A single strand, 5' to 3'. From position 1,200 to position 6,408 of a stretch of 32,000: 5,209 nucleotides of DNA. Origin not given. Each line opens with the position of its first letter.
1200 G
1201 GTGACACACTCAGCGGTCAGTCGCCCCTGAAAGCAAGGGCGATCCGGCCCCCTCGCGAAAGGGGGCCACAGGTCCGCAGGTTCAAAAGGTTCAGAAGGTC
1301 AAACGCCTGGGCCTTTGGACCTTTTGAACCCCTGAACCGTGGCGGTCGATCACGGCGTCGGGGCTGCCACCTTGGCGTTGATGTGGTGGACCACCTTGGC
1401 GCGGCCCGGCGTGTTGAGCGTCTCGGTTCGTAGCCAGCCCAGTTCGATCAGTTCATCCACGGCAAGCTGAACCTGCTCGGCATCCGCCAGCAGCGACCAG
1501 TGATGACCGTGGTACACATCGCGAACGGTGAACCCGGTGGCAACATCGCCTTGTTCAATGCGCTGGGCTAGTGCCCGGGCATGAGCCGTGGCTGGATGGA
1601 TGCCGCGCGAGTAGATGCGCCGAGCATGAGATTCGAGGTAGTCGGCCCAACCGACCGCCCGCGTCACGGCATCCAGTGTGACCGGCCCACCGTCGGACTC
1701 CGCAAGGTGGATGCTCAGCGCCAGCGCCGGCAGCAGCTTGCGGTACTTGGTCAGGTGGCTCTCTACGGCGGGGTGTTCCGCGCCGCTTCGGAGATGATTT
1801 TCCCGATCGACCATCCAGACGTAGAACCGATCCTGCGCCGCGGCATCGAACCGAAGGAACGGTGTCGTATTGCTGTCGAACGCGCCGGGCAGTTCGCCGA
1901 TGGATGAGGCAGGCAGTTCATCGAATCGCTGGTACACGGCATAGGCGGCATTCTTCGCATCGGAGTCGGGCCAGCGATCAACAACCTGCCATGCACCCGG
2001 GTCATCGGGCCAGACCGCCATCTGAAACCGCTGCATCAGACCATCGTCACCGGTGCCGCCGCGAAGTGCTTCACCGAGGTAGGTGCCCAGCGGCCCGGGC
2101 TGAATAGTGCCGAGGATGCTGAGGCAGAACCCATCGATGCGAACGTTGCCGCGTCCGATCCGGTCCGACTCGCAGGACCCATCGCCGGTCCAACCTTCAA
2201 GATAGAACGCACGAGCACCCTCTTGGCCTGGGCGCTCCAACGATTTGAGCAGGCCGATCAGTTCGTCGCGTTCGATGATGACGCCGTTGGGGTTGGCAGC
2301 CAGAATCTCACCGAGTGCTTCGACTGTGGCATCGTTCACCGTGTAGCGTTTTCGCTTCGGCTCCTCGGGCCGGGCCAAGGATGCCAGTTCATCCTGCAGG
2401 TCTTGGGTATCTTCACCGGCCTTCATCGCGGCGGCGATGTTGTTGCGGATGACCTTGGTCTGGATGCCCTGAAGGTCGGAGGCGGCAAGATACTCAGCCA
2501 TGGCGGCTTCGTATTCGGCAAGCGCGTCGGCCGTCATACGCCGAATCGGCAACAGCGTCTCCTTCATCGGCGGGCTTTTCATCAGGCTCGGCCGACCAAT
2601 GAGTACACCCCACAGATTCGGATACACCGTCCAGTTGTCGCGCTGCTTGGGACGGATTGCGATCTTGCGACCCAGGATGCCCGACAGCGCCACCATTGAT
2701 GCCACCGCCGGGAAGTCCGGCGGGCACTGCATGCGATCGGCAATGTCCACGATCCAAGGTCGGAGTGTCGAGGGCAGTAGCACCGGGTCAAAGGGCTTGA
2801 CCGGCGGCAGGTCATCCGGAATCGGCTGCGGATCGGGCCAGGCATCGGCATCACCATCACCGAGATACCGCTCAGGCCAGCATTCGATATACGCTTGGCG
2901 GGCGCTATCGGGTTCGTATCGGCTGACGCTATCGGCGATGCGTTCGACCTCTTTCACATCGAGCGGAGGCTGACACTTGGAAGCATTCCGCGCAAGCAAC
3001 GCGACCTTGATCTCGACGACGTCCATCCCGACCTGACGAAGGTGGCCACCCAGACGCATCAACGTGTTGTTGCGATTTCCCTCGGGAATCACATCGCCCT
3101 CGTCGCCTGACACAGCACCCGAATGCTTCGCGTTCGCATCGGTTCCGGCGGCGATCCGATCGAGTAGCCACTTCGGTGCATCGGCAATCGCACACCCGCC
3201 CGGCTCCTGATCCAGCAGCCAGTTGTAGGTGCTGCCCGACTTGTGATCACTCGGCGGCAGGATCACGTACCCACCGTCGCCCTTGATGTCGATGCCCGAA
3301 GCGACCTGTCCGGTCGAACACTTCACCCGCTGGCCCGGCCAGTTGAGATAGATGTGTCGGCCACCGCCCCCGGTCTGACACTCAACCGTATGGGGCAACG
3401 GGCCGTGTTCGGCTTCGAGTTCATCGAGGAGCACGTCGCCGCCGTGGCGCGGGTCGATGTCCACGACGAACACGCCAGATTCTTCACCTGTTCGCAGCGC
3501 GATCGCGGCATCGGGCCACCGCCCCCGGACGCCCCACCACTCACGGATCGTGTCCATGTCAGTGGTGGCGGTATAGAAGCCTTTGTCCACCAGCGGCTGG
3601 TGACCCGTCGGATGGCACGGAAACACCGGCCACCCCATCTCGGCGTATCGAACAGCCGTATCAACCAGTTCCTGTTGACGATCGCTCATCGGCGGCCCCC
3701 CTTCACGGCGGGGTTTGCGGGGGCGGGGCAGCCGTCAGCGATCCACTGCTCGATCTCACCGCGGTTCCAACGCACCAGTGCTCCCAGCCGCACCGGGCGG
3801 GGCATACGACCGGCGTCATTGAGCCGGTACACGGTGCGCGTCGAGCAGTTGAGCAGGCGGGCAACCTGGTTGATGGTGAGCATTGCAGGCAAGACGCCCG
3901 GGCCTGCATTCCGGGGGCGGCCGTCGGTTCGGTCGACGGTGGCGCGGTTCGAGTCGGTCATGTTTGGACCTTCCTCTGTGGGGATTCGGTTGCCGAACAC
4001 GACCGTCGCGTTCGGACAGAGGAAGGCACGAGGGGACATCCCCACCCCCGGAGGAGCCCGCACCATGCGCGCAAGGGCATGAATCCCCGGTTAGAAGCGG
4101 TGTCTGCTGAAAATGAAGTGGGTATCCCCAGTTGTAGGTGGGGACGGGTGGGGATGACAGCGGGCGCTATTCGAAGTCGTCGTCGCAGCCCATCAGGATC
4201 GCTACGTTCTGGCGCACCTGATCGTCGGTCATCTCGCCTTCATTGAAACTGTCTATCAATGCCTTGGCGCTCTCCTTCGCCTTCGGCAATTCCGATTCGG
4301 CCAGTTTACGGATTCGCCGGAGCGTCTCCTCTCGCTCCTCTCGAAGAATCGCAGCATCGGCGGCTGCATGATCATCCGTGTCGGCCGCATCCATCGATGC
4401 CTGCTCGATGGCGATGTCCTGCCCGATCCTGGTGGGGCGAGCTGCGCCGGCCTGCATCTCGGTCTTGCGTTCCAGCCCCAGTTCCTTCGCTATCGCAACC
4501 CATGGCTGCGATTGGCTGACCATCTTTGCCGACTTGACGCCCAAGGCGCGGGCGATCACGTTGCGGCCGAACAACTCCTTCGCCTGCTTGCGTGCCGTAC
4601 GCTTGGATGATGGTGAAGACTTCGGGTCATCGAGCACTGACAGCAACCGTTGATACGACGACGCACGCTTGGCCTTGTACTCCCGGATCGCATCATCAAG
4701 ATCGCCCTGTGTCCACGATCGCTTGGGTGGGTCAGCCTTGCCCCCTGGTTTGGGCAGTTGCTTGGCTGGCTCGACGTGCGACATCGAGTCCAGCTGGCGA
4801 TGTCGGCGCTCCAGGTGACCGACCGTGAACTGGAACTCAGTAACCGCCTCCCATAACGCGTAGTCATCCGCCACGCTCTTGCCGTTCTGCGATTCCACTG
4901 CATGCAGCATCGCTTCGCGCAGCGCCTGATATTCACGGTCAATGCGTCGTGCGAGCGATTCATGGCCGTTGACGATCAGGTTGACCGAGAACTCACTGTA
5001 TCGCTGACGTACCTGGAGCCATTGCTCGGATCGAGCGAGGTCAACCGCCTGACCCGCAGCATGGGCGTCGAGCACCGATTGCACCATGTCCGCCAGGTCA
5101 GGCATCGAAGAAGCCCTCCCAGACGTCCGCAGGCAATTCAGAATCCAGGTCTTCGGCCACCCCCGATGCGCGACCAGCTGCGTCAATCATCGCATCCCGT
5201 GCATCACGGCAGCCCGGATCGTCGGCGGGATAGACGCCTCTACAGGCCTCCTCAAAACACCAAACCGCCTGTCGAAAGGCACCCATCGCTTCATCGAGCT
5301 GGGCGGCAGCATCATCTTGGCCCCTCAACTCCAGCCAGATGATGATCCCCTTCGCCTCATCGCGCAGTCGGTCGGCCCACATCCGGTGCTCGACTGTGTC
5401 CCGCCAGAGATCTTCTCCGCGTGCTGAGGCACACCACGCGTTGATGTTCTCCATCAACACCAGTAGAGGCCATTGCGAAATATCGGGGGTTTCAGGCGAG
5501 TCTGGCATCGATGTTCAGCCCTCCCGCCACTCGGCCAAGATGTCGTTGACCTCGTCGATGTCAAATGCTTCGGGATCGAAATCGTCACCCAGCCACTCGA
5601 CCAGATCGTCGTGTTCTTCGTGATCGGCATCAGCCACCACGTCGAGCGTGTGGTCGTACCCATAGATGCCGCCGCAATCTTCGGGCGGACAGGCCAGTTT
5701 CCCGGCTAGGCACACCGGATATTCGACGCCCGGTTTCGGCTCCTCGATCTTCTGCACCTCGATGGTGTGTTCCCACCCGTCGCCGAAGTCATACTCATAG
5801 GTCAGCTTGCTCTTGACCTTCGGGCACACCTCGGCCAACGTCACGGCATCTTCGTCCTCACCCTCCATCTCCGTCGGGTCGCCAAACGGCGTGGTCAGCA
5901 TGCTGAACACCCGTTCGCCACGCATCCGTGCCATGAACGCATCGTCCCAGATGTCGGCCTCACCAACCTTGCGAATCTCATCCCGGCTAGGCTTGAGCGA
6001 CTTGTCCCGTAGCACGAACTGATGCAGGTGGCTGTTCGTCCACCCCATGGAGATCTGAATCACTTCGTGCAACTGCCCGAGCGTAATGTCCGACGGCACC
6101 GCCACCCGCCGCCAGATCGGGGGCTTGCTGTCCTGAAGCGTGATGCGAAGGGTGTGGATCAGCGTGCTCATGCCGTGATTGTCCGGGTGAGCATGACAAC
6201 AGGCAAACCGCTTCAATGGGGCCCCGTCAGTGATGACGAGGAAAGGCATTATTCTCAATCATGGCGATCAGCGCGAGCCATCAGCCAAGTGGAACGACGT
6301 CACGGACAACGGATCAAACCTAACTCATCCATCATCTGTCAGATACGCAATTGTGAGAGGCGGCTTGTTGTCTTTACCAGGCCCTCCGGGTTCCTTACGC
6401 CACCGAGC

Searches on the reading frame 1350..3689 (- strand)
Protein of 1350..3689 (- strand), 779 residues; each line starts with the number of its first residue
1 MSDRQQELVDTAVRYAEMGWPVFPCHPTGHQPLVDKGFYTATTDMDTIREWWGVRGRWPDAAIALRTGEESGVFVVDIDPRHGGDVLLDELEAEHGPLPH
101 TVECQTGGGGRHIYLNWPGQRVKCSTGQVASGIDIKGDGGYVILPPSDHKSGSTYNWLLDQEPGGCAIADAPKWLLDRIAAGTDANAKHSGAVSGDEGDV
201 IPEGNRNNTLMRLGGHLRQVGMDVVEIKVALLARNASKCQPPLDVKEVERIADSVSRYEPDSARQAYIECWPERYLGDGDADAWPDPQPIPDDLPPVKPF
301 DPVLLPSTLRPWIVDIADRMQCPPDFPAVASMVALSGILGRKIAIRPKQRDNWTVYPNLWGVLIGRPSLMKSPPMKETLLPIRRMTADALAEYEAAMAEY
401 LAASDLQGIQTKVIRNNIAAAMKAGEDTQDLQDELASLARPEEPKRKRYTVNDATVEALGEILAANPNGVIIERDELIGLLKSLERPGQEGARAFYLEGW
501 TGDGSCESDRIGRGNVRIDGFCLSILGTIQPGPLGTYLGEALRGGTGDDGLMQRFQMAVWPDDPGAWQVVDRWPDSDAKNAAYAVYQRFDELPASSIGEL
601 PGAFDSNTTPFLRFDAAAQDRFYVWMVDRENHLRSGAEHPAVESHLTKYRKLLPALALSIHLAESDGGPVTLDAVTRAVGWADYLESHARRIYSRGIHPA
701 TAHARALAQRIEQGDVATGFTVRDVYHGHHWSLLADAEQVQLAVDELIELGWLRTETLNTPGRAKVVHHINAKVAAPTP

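Call 99: search_protein_families(library=pfam, proteins=[window:1350-3689:-], max_evalue=0.001)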
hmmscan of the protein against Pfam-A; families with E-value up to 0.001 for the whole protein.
window:1350-3689:- (779 aa): 3 families
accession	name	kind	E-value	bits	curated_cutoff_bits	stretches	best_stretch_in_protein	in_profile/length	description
PF13148.11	DUF3987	-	1.6e-83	281.3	27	1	321-694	1-363/364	Protein of unknown function (DUF3987)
PF09250.16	Prim-Pol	-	2.8e-47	161.5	22.8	1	12-174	1-158/158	Bifunctional DNA primase/polymerase, N-terminal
PF08708.16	PriCT_1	-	1.1e-13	51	21.1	1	200-261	7-67/67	Primase C terminal 1 (PriCT-1)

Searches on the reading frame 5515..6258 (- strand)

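Call 99: search_protein_families(library=pfam, proteins=[window:5515-6258:-], max_evalue=0.001)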
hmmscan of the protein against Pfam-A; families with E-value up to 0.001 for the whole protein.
window:5515-6258:- (247 aa): 1 family
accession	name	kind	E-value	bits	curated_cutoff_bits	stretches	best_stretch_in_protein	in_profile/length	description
PF07929.16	PRiA4_ORF3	-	4.2e-67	225.6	26.6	1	35-236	3-173/173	Plasmid pRiA4b ORF-3-like protein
